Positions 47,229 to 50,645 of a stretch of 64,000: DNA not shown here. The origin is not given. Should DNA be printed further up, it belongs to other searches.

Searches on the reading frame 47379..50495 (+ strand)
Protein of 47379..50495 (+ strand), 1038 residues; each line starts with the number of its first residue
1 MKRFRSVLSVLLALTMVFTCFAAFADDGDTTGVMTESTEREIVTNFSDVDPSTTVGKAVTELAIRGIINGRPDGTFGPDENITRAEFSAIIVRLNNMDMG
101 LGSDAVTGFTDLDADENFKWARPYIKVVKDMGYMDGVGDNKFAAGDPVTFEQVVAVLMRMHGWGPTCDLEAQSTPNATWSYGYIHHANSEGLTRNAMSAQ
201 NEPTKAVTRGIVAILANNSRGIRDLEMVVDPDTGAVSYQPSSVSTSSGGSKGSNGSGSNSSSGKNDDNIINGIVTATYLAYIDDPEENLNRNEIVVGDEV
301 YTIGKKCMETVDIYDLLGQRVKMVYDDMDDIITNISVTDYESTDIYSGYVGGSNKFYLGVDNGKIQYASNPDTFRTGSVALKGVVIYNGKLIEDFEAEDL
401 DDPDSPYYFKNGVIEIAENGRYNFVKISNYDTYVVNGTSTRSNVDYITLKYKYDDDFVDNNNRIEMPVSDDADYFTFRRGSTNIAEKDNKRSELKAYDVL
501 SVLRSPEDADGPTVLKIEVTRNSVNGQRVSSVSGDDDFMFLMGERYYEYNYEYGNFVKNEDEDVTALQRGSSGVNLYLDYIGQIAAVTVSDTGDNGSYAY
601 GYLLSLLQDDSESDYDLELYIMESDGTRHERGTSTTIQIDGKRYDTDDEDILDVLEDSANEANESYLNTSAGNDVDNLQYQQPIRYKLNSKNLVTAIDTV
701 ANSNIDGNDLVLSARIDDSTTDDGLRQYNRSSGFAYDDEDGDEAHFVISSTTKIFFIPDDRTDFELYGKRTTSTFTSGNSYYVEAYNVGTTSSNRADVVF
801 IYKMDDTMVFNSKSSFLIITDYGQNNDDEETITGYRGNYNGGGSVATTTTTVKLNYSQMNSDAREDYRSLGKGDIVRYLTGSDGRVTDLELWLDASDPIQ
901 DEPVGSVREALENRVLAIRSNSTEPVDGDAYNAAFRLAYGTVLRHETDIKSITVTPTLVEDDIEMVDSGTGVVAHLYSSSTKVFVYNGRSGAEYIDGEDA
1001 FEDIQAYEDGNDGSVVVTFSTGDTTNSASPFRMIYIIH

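Call 71: search_protein_families(library=pfam, proteins=[window:47379-50495:+], max_evalue=0.0001)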
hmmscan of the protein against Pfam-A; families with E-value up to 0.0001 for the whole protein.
window:47379-50495:+ (1038 aa): 1 family
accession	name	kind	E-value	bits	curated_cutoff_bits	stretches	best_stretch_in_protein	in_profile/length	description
PF00395.25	SLH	-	2e-18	66.5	20.8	1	45-87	1-43/44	S-layer homology domain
